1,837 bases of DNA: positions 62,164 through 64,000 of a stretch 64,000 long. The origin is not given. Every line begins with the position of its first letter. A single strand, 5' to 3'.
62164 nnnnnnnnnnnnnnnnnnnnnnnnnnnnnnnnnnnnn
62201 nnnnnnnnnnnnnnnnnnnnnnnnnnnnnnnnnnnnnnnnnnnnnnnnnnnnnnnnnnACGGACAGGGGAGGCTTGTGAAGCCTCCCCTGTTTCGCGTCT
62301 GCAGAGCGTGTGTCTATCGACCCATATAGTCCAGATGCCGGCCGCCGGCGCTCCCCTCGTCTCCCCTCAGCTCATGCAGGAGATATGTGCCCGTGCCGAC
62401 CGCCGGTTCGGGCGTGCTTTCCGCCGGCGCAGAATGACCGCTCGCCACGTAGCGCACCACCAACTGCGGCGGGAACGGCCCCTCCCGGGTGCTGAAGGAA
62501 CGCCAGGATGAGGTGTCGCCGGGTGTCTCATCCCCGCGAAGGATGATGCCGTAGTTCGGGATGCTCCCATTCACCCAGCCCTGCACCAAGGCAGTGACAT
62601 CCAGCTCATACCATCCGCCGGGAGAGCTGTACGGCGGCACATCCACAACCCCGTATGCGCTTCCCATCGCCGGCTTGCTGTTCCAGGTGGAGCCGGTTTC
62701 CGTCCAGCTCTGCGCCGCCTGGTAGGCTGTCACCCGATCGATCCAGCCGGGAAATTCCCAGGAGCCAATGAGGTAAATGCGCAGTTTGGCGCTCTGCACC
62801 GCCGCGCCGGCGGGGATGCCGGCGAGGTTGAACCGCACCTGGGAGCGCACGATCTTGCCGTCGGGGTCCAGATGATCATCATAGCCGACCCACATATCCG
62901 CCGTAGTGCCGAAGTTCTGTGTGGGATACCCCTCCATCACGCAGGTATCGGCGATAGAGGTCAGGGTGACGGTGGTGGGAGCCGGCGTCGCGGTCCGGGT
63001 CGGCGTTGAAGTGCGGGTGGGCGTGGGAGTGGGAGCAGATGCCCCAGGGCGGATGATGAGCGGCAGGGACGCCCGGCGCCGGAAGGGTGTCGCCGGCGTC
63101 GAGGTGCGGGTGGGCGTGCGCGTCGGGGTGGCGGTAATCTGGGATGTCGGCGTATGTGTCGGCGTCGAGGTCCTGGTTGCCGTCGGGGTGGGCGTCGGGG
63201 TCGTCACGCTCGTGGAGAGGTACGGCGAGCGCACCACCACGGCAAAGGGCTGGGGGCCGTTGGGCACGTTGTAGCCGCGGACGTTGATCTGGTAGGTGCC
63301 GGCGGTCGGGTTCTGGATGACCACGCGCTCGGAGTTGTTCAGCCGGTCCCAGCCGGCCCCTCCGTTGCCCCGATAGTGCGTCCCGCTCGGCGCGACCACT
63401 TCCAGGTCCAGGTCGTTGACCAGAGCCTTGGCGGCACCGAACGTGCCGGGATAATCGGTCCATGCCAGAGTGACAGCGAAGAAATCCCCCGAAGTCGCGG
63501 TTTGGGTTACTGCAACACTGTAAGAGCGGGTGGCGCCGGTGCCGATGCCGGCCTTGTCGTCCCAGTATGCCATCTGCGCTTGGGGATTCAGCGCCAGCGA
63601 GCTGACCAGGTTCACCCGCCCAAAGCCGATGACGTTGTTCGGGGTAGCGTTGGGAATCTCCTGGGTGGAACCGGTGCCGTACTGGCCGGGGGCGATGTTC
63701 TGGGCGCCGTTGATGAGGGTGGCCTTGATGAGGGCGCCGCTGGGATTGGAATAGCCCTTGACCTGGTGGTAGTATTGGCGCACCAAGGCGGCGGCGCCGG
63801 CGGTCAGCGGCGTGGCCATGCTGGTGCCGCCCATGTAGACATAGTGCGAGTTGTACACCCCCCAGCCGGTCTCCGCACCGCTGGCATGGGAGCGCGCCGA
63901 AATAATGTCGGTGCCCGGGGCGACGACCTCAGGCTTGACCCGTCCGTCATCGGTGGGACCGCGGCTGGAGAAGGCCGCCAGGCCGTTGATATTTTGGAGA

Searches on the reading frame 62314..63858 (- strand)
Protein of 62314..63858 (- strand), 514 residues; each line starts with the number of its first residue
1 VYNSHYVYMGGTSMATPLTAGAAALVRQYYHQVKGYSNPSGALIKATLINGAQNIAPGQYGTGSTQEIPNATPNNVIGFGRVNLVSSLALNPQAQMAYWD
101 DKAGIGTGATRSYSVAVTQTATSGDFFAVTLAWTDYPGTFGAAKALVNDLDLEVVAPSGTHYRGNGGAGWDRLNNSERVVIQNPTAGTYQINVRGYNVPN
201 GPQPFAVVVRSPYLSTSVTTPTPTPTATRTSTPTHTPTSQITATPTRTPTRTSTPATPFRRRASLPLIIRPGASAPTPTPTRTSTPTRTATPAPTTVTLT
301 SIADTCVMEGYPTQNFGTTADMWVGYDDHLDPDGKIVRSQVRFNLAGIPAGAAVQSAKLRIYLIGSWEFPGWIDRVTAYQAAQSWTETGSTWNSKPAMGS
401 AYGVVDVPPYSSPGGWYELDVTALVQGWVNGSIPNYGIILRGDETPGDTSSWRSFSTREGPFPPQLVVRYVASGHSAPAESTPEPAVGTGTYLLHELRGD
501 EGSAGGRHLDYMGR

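Call 58: search_protein_families(library=pfam, proteins=[window:62314-63858:-], max_evalue=0.00001)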
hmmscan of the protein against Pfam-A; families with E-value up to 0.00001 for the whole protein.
window:62314-63858:- (514 aa): 3 families
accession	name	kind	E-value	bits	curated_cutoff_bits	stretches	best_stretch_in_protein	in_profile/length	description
PF24517.2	CBM96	-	9.4e-27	94.3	26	1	296-469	2-163/164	Carbohydrate-binding module family 96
PF00082.27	Peptidase_S8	-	8e-09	35.6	21.8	1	2-63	229-274/288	Subtilase family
PF00688.24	TGFb_propeptide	-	1.9e-08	34.7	25.8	1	319-441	85-208/242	TGF-beta propeptide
